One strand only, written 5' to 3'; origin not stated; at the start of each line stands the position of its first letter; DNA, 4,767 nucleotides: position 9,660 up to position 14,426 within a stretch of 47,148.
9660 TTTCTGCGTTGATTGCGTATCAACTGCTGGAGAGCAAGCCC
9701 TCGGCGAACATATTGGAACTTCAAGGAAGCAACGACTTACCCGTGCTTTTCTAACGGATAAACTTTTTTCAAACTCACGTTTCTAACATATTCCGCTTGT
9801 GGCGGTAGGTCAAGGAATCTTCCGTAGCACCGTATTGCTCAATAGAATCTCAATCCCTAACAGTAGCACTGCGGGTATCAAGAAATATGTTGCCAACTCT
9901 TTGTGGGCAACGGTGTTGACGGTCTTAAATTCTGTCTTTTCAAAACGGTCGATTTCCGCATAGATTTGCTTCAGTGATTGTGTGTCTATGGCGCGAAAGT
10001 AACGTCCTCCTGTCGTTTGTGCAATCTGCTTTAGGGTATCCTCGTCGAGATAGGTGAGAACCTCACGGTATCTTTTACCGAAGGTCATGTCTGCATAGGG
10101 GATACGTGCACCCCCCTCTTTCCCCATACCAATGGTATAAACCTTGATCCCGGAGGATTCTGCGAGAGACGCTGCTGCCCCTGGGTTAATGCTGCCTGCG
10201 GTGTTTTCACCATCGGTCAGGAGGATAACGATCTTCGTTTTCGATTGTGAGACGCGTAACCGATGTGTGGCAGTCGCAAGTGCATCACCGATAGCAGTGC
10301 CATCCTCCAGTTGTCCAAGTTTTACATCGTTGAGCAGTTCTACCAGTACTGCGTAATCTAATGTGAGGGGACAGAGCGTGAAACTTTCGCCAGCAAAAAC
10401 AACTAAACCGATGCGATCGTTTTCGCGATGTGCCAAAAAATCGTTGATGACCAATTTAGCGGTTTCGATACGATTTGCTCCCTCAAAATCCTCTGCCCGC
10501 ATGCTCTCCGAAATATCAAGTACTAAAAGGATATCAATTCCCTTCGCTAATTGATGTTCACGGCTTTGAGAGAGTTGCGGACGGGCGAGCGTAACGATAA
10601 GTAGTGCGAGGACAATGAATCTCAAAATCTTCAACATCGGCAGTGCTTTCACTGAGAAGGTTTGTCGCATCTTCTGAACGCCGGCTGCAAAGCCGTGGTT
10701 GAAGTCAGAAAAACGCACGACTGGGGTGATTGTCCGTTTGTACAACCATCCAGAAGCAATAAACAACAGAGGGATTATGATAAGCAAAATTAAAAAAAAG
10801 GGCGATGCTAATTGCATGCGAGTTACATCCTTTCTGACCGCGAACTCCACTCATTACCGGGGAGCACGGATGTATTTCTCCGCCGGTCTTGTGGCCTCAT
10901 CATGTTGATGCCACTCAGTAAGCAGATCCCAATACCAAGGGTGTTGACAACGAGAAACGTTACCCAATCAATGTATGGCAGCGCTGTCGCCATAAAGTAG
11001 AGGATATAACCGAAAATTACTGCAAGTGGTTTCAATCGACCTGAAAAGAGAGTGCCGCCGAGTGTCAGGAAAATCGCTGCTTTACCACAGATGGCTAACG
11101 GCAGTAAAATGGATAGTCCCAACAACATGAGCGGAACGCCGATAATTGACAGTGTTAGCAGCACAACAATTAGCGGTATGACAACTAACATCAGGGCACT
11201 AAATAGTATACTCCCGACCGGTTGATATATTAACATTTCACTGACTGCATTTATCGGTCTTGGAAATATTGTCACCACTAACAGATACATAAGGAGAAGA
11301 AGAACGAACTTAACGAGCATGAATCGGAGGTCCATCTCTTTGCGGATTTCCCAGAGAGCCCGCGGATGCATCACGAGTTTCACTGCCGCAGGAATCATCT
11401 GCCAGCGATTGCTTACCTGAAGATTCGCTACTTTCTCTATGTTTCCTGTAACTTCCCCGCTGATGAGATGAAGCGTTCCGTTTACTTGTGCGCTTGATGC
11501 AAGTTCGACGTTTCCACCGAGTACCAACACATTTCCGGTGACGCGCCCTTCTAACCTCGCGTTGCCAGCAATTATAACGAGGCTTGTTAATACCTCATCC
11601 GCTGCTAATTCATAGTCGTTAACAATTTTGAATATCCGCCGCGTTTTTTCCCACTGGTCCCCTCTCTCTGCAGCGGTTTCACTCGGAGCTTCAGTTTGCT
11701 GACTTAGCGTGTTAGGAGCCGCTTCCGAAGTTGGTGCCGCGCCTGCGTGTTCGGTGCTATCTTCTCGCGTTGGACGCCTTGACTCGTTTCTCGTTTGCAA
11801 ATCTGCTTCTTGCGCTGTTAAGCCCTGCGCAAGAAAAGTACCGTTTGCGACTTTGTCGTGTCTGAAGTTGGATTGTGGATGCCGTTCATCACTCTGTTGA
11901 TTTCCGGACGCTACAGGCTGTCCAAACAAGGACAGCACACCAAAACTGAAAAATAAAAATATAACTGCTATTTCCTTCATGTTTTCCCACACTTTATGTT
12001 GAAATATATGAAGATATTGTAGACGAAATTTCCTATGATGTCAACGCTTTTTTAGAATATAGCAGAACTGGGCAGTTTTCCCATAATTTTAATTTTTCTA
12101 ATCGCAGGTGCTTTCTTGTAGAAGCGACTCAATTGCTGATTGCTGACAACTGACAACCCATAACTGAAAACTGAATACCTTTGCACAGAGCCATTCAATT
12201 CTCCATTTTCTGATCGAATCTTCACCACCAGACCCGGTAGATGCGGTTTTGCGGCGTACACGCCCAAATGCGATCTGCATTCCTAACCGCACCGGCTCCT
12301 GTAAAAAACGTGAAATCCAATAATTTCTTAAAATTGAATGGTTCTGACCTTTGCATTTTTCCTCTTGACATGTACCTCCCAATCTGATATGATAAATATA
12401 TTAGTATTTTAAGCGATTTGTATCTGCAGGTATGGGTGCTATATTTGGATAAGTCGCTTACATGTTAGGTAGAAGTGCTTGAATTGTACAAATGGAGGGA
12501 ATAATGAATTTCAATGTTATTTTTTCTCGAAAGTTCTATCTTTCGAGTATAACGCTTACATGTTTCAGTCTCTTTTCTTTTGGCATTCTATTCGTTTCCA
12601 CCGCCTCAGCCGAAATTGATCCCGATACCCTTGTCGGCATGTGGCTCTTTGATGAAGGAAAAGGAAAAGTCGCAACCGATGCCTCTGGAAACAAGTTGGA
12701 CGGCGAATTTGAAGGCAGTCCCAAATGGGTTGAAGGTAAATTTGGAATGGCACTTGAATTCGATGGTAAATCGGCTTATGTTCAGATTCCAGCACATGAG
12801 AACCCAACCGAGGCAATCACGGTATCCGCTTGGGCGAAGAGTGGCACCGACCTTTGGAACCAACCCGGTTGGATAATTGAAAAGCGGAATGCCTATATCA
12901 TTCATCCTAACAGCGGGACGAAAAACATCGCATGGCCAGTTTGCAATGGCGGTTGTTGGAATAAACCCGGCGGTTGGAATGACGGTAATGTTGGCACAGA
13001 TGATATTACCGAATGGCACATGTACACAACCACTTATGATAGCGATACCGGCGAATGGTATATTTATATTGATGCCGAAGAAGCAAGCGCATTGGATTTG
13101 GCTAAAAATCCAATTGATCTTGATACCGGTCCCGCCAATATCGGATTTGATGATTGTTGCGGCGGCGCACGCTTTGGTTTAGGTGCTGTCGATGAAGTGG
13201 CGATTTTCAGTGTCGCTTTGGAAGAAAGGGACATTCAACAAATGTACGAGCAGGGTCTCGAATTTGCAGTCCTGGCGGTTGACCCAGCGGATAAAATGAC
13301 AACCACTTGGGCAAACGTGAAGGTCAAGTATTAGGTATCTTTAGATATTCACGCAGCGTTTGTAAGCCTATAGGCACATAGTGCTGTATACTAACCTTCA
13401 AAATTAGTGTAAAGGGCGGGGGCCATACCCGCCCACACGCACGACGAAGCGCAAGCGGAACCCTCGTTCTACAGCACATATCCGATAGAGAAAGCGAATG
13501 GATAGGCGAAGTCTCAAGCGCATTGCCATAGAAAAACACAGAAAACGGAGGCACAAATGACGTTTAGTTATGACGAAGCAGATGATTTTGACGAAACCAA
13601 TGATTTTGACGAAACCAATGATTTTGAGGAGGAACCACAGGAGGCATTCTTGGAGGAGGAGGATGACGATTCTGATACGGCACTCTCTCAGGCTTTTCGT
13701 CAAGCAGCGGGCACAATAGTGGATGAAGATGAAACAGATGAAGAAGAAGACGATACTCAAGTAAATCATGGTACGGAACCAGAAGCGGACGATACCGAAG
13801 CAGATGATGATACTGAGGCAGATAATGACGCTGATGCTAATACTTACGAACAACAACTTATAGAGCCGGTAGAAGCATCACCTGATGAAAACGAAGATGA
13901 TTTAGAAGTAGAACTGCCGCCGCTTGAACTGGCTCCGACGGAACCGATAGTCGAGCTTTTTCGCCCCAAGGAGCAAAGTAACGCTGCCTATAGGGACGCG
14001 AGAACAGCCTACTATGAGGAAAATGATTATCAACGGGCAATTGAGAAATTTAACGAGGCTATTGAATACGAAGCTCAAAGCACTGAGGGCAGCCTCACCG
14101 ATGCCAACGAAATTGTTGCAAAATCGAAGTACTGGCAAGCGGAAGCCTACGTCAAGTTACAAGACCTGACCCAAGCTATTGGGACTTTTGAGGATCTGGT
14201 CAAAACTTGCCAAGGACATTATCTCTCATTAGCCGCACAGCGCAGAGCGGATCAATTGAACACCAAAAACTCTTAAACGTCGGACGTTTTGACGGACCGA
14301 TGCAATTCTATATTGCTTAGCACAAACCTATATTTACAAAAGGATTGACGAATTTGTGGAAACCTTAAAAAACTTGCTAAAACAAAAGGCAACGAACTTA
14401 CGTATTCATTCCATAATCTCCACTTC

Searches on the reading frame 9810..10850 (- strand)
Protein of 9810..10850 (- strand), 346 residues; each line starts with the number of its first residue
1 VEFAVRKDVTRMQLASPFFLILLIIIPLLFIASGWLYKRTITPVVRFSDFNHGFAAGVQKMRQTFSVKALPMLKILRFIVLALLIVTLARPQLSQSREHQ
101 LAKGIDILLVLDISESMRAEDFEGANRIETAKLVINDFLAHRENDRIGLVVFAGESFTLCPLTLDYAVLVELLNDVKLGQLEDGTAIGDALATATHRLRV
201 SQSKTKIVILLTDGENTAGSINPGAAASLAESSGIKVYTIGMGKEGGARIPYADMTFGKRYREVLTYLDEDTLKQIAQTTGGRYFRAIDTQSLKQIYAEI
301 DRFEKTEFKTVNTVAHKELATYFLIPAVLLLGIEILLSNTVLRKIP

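Call 28: search_protein_families(library=pfam, proteins=[window:9810-10850:-], max_evalue=0.0001)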
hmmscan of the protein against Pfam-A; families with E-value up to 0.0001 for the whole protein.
window:9810-10850:- (346 aa): 4 families
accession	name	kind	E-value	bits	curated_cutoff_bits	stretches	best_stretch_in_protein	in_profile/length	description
PF00092.34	VWA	-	2e-24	87.2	23.8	1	106-298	1-173/174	von Willebrand factor type A domain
PF13519.12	VWA_2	-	1.1e-19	71.5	27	1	107-215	1-107/107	von Willebrand factor type A domain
PF07584.16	BatA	-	1e-05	26.3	25.9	1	12-91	1-77/77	Aerotolerance regulator N-terminal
PF01882.25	DUF58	-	4.8e-05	23.1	23.4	1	97-213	28-142/216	Protein of unknown function DUF58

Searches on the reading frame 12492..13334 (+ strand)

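Call 28: search_protein_families(library=pfam, proteins=[window:12492-13334:+], max_evalue=0.0001)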
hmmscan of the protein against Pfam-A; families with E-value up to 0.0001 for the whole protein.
window:12492-13334:+ (280 aa): 1 family
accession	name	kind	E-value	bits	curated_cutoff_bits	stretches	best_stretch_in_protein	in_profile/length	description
PF13385.13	Laminin_G_3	-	1.9e-19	70.7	27.6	1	91-249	1-151/151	Concanavalin A-like lectin/glucanases superfamily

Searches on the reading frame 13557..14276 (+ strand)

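Call 28: search_protein_families(library=pfam, proteins=[window:13557-14276:+], max_evalue=0.0001)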
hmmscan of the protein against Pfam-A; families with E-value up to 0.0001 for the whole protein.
window:13557-14276:+ (239 aa): 2 families
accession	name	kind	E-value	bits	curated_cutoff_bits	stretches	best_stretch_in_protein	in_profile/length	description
PF07719.23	TPR_2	-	6.7e-06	26.3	27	0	151-171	10-30/34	Tetratricopeptide repeat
PF13174.12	TPR_6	-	1.8e-05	25.5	26.3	0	192-216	4-28/33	Tetratricopeptide repeat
